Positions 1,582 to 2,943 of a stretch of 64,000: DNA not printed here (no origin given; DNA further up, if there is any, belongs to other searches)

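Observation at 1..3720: Compositionally foreign (~55% GC) block encoding a kinase-like/Zn-ribbon protein, an oversized isochorismatase-family hydrolase and a VWA(MIDAS)/Zn-ribbon protein.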

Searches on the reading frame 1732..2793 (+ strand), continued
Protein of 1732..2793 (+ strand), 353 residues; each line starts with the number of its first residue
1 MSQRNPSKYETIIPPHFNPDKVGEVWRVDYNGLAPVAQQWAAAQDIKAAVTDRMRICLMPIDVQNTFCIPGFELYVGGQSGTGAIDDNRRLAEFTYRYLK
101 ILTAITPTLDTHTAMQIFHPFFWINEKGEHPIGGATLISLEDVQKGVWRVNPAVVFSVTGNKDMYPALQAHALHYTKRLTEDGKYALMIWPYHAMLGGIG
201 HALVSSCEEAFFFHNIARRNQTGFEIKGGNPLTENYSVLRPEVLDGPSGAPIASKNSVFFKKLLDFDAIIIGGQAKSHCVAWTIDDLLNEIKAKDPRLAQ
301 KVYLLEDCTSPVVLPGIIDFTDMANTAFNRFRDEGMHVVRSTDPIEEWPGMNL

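Call 57: search_protein_families(library=ncbifam, proteins=[P0003, L022:8489-9814:+, L042:1148-2455:+, L008:4729-5931:+, L008:6354-7433:+], max_evalue=0.01)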
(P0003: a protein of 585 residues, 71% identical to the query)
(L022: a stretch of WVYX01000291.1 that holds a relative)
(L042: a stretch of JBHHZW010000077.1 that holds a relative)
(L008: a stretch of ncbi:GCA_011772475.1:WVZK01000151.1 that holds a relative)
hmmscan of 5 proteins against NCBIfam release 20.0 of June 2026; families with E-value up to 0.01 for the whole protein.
P0003 (585 aa): 0 families

L022:8489-9814:+ (441 aa): 11 families
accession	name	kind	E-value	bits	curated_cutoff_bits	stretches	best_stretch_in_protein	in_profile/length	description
NF005529.0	PRK07188.1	equivalog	4e-109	364.8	378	1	104-441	17-355/358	nicotinate phosphoribosyltransferase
NF006415.0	PRK08662.1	equivalog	1.5e-70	237.9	243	1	104-430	10-317/381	nicotinate phosphoribosyltransferase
TIGR01513.1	NAPRTase_put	equivalog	2.6e-25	89.2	297.4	1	158-426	82-335/452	nicotinate phosphoribosyltransferase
NF006696.0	PRK09243.1-3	equivalog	1.5e-22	79.9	503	1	153-426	90-344/451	nicotinate phosphoribosyltransferase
NF006695.0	PRK09243.1-2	equivalog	3.5e-22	78.7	469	1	164-404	93-318/480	nicotinate phosphoribosyltransferase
NF009131.0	PRK12484.1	equivalog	6.4e-22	77.9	330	1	165-404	93-315/455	nicotinate phosphoribosyltransferase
NF006698.0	PRK09243.1-5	equivalog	5e-14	51.9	531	1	166-409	104-322/440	nicotinate phosphoribosyltransferase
NF006694.0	PRK09243.1-1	equivalog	9.9e-12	44.2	663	1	163-404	93-317/485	nicotinate phosphoribosyltransferase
NF006697.0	PRK09243.1-4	equivalog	4.8e-11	41.9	776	1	165-405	96-319/488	nicotinate phosphoribosyltransferase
TIGR00078.1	nadC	equivalog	2.4e-08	33.5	198.4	1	132-231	27-123/269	carboxylating nicotinate-nucleotide diphosphorylase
NF006600.0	PRK09140.1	subfamily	0.0092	15.3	207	0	361-409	143-189/210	2-dehydro-3-deoxy-6-phosphogalactonate aldolase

L042:1148-2455:+ (435 aa): 10 families
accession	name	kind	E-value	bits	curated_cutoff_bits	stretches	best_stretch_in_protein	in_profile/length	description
NF006415.0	PRK08662.1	equivalog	8.6e-157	521.8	243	1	53-430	3-377/381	nicotinate phosphoribosyltransferase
NF006696.0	PRK09243.1-3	equivalog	4.3e-56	190.5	503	1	123-429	100-413/451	nicotinate phosphoribosyltransferase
TIGR01513.1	NAPRTase_put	equivalog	2.1e-51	175.2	297.4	1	121-367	87-338/452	nicotinate phosphoribosyltransferase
NF005529.0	PRK07188.1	equivalog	4.4e-50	170.6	378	1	59-368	16-344/358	nicotinate phosphoribosyltransferase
NF009131.0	PRK12484.1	equivalog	2.8e-48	164.8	330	1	122-425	93-406/455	nicotinate phosphoribosyltransferase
NF006695.0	PRK09243.1-2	equivalog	3.3e-45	154.6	469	1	122-380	94-359/480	nicotinate phosphoribosyltransferase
NF006698.0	PRK09243.1-5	equivalog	1.3e-43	149.5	531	1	123-371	104-351/440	nicotinate phosphoribosyltransferase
NF006694.0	PRK09243.1-1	equivalog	3.1e-36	125.1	663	1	121-357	94-334/485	nicotinate phosphoribosyltransferase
NF006697.0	PRK09243.1-4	equivalog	3.4e-30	105.1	776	1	123-344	97-319/488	nicotinate phosphoribosyltransferase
TIGR00078.1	nadC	equivalog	3.9e-13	49.2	198.4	2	103-207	36-142/269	carboxylating nicotinate-nucleotide diphosphorylase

L008:4729-5931:+ (400 aa): 9 families
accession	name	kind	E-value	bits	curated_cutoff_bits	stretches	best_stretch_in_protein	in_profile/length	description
NF005529.0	PRK07188.1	equivalog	3.7e-19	68.9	378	1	205-369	195-345/358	nicotinate phosphoribosyltransferase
NF006415.0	PRK08662.1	equivalog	1.6e-15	56.8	243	2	284-367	241-316/381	nicotinate phosphoribosyltransferase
NF009131.0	PRK12484.1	equivalog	5.6e-06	25.3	330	1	288-334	265-313/455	nicotinate phosphoribosyltransferase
TIGR01513.1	NAPRTase_put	equivalog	6.2e-05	22.1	297.4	1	288-334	261-309/452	nicotinate phosphoribosyltransferase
NF006696.0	PRK09243.1-3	equivalog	0.00018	20.3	503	1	289-332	271-314/451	nicotinate phosphoribosyltransferase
NF006695.0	PRK09243.1-2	equivalog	0.0002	20.1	469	0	289-334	269-316/480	nicotinate phosphoribosyltransferase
TIGR00078.1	nadC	equivalog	0.00042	19.6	198.4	0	269-333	192-255/269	carboxylating nicotinate-nucleotide diphosphorylase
NF005119.0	PRK06552.1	subfamily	0.0023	17.5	238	1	240-344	100-195/213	bifunctional 2-keto-4-hydroxyglutarate aldolase/2-keto-3-deoxy-6-phosphogluconate aldolase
NF006698.0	PRK09243.1-5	equivalog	0.0082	15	531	0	277-334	258-315/440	nicotinate phosphoribosyltransferase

L008:6354-7433:+ (359 aa): 18 families
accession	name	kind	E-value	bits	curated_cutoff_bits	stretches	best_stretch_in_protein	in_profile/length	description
TIGR01251.1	ribP_PPkin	subfamily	1.4e-74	250.8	113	1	35-340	20-309/309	ribose-phosphate diphosphokinase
NF002320.0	PRK01259.1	subfamily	1.1e-70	238.5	297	1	35-339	26-314/316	ribose-phosphate diphosphokinase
NF002844.0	PRK03092.1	equivalog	2.1e-61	208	438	1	36-341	32-324/326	ribose-phosphate diphosphokinase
NF002618.0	PRK02269.1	equivalog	5.3e-61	207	460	1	36-340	26-317/321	ribose-phosphate diphosphokinase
NF001815.0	PRK00553.1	equivalog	2.1e-58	198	484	1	21-348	17-330/332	ribose-phosphate pyrophosphokinase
NF002758.0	PRK02812.1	equivalog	2.7e-56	191.1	518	1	44-338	50-328/330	ribose-phosphate pyrophosphokinase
NF002686.0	PRK02458.1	equivalog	4.5e-52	177.5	506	1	36-340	30-317/323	ribose-phosphate diphosphokinase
NF002095.0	PRK00934.1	equivalog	1.1e-45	156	296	1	24-302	11-270/287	ribose-phosphate diphosphokinase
NF003428.0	PRK04923.1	equivalog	8e-45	153.4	536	1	21-337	14-315/319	ribose-phosphate diphosphokinase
NF005299.0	PRK06827.1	subfamily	1.3e-37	129.4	327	1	30-342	46-371/383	phosphoribosylpyrophosphate synthetase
NF005537.0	PRK07199.1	subfamily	9e-29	100.5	322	1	36-304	23-278/301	ribose-phosphate diphosphokinase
TIGR01367.1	pyrE_Therm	equivalog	4.2e-05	23.2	150.25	1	184-269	59-141/187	orotate phosphoribosyltransferase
TIGR00201.1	comF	subfamily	0.00011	22.2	233.55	1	214-265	133-184/190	ComF family protein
TIGR00336.1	pyrE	equivalog_domain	0.00032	20.5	106.8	1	226-294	101-165/173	orotate phosphoribosyltransferase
NF002634.0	PRK02304.1-3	equivalog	0.00078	19.2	170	1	232-269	117-154/182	adenine phosphoribosyltransferase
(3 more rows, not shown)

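Call 68: search_dna_similar(query=window:1732-2793:+, collection=phages, mode=protein, max_rows=15)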
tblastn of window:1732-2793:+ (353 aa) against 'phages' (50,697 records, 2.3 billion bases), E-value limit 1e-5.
Records with a match: 4; places in all: 4; records where one place covers at least 80% of the query: 3.
Best place of each record, by identity: <60% 4.
By first word of the organism name: uncultured 3; Bacteriophage 1.
By host as written in the record: - 4.
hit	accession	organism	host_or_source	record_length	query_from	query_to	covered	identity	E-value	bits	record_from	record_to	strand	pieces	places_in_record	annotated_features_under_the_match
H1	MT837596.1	Bacteriophage sp.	human fecal samples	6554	13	352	96%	33.8%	5e-42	162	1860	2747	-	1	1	record has no annotation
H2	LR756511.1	uncultured phage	metagenomic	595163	55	343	82%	30.8%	2e-27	119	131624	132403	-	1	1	record has no annotation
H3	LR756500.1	uncultured phage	metagenomic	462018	55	343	82%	28.9%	1e-24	111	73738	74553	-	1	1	record has no annotation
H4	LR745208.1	uncultured phage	metagenomic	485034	53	313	74%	31.8%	1e-30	128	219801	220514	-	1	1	record has no annotation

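Call 69: search_dna_similar(query=window:1732-2793:+, collection=plasmids, mode=protein, max_rows=15)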
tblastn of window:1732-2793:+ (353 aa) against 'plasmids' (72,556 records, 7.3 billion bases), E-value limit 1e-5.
Records with a match: 10; places in all: 10; records where one place covers at least 80% of the query: 2.
Best place of each record, by identity: <60% 10.
By first word of the organism name: Variovorax 6; Vibrio 4.
By predicted mobility (MOB-suite, as given by PLSDB): non-mobilizable 10.
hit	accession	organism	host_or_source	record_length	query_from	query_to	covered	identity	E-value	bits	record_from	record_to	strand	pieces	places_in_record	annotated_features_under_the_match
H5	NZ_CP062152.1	Vibrio parahaemolyticus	oyster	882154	53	353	85%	27.4%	4e-14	81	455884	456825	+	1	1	hypothetical protein | RNA ligase family protein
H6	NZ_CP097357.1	Vibrio parahaemolyticus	oyster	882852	53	353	85%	27.4%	4e-14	81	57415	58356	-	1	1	hypothetical protein | RNA ligase family protein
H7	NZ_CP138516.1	Variovorax paradoxus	Legume root,PacBio whole genome assembly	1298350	53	313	74%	31.0%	2e-23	108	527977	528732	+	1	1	none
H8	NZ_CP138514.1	Variovorax paradoxus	Legume root,PacBio whole genome assembly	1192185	53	313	74%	30.0%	3e-23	108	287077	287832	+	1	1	none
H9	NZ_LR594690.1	Variovorax sp. WDL1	linuron-contaminated soil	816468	53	312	74%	30.0%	1e-18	94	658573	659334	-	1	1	cysteine hydrolase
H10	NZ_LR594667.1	Variovorax sp. SRS16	linuron-contaminated soil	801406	53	312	74%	29.7%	6e-18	93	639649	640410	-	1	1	cysteine hydrolase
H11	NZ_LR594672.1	Variovorax sp. PBL-E5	linuron-contaminated soil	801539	53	312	74%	29.7%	6e-18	93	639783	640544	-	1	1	cysteine hydrolase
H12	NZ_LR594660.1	Variovorax sp. PBL-H6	linuron-contaminated soil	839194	53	312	74%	29.7%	6e-18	93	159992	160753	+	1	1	cysteine hydrolase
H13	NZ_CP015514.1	Vibrio vulnificus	Mactra veneriformis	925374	53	312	74%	28.6%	3e-14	81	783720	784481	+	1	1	hypothetical protein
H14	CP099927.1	Vibrio parahaemolyticus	Anadara tuberculosa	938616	53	312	74%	28.3%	1e-13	80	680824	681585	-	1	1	hypothetical protein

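Call 77: get_annotated_region(hit=H2, flank=9000)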
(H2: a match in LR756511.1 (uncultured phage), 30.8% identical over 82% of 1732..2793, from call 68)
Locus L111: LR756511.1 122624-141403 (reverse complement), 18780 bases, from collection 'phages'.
description: uncultured phage genome assembly, chromosome: 1.
organism: uncultured phage (NCBI taxid 278008)
taxonomy: Viruses; environmental samples
host: -; source: metagenomic; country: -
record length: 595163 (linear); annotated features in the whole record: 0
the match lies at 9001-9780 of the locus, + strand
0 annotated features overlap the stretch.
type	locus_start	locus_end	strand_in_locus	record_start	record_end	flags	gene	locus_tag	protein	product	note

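Call 78: get_annotated_region(hit=H4, flank=9000)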
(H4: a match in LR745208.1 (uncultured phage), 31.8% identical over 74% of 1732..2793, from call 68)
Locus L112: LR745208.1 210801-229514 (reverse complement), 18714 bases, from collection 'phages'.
description: uncultured phage genome assembly, chromosome: 1.
organism: uncultured phage (NCBI taxid 278008)
taxonomy: Viruses; environmental samples
host: -; source: metagenomic; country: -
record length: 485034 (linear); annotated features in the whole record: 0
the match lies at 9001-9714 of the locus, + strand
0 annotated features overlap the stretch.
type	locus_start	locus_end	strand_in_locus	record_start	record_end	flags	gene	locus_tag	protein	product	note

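Call 79: get_annotated_region(hit=H3, flank=9000)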
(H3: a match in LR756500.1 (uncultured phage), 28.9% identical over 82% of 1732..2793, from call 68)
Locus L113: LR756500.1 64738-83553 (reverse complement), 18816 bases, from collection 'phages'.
description: uncultured phage genome assembly, chromosome: 1.
organism: uncultured phage (NCBI taxid 278008)
taxonomy: Viruses; environmental samples
host: -; source: metagenomic; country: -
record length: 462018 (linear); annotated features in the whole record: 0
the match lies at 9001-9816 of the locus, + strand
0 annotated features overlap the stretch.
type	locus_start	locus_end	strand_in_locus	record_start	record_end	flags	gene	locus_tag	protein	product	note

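Call 80: get_annotated_region(hit=H1, flank=9000)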
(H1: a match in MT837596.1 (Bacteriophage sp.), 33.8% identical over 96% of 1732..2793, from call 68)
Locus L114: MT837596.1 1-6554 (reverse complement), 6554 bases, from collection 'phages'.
description: UNVERIFIED: Bacteriophage sp. clone scaffold_5226 genomic sequence.
organism: Bacteriophage sp. (NCBI taxid 38018)
taxonomy: Viruses
host: -; source: human fecal samples; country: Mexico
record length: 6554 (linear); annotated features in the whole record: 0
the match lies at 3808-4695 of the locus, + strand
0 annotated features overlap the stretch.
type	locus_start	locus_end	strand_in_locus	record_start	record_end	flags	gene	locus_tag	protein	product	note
